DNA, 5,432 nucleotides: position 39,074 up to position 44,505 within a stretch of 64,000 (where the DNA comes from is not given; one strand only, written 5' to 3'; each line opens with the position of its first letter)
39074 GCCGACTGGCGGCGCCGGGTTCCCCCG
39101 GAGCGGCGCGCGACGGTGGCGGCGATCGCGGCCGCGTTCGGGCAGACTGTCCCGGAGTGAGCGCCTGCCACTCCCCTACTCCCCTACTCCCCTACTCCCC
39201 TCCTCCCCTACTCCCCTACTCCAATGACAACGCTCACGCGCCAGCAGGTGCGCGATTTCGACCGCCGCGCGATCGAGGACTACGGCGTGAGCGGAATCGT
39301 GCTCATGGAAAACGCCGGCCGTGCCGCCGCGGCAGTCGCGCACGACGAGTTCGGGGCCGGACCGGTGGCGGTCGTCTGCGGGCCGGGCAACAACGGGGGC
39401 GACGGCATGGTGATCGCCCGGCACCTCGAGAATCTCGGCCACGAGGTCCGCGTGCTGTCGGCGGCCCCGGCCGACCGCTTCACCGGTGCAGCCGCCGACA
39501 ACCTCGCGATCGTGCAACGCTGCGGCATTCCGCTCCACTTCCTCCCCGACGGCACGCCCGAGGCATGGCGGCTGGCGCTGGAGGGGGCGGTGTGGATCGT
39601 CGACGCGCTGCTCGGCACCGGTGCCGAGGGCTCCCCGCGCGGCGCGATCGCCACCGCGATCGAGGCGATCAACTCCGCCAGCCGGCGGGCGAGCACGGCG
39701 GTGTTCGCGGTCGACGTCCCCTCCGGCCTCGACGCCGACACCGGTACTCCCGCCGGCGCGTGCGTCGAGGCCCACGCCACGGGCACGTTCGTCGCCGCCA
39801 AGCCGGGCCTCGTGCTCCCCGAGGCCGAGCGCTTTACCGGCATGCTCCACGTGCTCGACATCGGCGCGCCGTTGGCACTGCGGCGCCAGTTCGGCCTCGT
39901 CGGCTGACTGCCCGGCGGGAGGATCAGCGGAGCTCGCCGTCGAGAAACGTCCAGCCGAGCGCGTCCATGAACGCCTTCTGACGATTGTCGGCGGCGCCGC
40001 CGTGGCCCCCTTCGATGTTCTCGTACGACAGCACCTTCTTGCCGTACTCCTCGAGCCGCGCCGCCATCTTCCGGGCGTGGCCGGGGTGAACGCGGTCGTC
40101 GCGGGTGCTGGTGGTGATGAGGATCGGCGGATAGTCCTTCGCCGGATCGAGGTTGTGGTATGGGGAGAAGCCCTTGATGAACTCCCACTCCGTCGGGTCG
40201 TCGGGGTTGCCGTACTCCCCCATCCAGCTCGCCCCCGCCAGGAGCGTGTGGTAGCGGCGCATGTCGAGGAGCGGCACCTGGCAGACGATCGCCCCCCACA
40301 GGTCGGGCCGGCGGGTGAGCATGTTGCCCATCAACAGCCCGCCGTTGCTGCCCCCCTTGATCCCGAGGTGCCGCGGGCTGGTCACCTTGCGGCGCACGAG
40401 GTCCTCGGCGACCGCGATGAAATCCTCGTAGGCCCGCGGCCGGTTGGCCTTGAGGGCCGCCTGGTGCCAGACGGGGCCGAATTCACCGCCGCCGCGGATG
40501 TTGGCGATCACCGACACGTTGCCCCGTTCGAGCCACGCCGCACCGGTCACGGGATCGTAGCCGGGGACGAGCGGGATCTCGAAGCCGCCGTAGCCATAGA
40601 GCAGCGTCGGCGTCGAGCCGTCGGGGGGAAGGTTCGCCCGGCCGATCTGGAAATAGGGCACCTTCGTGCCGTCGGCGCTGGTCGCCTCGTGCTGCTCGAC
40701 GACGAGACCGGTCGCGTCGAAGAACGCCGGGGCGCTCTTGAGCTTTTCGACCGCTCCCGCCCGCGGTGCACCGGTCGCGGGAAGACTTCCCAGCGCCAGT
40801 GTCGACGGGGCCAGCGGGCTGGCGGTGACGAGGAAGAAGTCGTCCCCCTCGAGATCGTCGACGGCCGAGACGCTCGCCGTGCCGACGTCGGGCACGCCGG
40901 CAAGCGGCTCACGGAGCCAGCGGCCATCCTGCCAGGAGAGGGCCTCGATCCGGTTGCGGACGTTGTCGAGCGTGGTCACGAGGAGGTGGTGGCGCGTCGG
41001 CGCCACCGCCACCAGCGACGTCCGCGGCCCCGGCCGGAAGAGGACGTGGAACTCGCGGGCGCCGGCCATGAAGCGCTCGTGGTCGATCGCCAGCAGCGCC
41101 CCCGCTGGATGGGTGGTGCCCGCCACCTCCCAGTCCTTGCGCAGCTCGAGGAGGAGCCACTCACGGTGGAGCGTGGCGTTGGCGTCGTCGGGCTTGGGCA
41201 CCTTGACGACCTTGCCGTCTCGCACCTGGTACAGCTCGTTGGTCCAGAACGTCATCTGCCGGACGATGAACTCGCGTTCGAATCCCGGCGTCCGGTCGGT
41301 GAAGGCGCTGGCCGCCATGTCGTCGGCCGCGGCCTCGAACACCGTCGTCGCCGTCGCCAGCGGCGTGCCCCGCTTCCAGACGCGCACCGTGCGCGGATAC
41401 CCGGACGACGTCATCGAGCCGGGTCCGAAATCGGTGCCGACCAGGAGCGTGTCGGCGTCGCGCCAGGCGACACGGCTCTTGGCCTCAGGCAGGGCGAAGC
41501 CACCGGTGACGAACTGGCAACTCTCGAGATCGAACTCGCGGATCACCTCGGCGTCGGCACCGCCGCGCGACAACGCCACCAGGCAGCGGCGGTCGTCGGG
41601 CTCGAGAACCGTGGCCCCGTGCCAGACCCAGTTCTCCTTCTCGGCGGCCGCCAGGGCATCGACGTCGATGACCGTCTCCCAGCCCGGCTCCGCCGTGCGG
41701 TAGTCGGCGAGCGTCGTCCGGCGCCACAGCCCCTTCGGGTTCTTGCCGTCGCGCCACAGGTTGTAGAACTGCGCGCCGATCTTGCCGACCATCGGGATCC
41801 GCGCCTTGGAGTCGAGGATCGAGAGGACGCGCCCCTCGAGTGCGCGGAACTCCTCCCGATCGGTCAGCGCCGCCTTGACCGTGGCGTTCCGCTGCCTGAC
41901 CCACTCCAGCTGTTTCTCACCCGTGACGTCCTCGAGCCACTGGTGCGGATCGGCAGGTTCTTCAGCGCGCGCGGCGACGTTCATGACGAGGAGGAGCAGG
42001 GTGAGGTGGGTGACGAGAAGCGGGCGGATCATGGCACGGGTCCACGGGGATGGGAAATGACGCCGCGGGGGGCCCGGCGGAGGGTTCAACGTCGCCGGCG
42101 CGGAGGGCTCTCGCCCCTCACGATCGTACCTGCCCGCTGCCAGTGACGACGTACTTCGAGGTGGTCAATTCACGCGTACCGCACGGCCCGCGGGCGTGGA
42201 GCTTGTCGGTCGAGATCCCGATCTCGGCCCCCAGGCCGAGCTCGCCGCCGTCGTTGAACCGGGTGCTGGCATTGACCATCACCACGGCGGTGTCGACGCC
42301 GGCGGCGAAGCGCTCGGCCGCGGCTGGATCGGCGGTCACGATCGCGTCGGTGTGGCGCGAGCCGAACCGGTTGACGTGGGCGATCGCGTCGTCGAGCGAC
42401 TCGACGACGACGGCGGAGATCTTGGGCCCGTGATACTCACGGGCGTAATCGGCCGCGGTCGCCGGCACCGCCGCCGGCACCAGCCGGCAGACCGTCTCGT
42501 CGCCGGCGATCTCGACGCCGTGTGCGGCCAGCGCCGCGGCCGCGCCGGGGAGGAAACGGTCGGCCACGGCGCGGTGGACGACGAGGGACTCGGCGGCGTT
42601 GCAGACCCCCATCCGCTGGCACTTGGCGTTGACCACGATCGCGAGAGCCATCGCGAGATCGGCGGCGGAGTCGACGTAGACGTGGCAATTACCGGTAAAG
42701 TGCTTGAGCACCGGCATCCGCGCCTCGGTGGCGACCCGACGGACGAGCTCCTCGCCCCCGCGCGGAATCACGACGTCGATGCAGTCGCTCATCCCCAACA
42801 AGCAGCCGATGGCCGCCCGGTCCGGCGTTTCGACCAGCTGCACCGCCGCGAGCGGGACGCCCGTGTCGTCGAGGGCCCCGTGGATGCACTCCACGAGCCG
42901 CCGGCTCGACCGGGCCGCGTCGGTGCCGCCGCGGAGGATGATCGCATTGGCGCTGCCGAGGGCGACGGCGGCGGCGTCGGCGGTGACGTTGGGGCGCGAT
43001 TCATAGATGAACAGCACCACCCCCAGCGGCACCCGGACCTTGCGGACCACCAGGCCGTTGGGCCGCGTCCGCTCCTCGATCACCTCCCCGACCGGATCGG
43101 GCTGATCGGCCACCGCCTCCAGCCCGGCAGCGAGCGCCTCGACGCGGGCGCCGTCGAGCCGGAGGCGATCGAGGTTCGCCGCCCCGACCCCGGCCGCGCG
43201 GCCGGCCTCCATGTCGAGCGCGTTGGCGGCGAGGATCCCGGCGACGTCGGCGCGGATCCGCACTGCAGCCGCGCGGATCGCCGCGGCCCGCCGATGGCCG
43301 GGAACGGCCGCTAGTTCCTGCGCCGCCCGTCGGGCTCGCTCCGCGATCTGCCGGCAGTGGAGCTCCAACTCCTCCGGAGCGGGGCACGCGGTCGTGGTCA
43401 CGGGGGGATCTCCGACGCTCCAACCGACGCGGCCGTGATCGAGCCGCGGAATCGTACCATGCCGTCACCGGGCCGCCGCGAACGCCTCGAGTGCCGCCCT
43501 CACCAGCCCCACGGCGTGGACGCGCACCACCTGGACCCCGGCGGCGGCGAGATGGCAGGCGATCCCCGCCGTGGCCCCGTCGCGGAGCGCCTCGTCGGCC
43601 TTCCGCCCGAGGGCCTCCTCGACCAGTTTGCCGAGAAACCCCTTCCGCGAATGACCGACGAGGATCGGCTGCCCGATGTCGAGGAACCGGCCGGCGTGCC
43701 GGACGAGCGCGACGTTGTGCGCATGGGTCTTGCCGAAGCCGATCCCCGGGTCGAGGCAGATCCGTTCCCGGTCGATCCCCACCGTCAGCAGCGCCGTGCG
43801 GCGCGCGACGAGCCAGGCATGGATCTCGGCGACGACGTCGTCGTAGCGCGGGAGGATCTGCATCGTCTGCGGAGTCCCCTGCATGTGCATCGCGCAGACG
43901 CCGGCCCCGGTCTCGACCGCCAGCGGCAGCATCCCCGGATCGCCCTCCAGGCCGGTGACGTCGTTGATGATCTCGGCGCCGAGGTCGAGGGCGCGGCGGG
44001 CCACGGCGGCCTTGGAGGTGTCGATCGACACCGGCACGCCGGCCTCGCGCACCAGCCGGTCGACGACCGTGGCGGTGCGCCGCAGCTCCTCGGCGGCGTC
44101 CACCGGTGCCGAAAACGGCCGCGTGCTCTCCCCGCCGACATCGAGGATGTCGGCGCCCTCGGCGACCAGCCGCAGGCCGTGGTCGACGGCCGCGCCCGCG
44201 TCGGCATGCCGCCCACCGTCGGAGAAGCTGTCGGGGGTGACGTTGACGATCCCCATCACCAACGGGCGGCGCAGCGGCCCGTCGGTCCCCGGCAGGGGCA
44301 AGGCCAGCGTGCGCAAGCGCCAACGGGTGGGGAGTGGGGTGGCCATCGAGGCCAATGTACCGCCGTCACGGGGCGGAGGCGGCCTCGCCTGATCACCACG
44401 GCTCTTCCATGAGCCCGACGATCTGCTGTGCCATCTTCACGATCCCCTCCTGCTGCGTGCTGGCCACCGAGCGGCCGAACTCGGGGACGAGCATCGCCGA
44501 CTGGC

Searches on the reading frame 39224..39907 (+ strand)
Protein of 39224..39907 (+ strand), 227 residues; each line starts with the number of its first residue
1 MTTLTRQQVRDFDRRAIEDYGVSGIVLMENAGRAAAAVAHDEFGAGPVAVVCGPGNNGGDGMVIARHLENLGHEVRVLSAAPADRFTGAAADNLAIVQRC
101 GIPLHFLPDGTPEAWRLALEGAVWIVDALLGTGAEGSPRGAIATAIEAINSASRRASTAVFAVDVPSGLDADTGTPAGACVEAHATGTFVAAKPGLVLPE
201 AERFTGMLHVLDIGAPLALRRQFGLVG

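Call 26: search_protein_families(library=pfam, proteins=[window:39224-39907:+], max_evalue=0.001)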
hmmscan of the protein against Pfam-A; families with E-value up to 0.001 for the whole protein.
window:39224-39907:+ (227 aa): 1 family
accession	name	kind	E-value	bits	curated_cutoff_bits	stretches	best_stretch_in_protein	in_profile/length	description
PF03853.21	YjeF_N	-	1.7e-44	152.2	24.9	1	26-195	3-169/169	YjeF-related protein N-terminus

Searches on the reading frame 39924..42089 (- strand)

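Call 26: search_protein_families(library=pfam, proteins=[window:39924-42089:-], max_evalue=0.001)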
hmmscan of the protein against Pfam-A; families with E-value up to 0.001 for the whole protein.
window:39924-42089:- (721 aa): 2 families
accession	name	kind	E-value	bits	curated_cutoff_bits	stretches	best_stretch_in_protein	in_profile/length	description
PF00326.27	Peptidase_S9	-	2e-44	152.1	22.6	1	517-712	7-204/213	Prolyl oligopeptidase family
PF02897.21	Peptidase_S9_N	-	2.4e-24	86.3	24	1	46-430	19-397/414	Prolyl oligopeptidase, N-terminal beta-propeller domain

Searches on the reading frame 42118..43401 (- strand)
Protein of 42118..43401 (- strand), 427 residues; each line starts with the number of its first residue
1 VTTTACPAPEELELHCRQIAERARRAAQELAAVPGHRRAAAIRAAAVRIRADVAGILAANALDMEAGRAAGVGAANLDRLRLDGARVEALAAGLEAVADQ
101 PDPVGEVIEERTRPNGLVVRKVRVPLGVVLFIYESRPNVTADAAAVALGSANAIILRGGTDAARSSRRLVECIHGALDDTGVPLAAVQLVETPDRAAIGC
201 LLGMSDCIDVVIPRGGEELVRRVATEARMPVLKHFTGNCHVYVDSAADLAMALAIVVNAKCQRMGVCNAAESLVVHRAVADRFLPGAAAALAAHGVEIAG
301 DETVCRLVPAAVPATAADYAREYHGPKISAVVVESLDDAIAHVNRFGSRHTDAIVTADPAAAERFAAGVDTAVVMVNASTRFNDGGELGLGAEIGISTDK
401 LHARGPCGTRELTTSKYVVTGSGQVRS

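Call 26: search_protein_families(library=pfam, proteins=[window:42118-43401:-], max_evalue=0.001)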
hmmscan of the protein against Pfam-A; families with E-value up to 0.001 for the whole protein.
window:42118-43401:- (427 aa): 1 family
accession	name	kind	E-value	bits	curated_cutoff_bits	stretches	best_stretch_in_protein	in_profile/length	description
PF00171.27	Aldedh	-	2.6e-22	79.4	23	2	15-294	30-296/461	Aldehyde dehydrogenase family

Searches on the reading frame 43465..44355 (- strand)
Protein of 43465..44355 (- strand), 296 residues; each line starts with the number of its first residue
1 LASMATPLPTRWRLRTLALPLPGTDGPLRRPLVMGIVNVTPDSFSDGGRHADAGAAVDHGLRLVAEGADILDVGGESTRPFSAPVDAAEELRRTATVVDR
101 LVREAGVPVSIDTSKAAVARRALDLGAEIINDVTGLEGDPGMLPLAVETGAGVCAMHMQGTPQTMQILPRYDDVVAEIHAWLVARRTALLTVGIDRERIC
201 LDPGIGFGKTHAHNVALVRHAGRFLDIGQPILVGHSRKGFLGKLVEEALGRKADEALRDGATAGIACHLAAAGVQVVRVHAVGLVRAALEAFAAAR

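Call 26: search_protein_families(library=pfam, proteins=[window:43465-44355:-], max_evalue=0.001)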
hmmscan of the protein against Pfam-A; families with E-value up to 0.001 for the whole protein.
window:43465-44355:- (296 aa): 1 family
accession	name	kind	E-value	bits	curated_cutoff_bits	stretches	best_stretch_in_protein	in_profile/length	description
PF00809.28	Pterin_bind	-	5.3e-82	275.6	25.5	1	34-280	1-244/244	Pterin binding enzyme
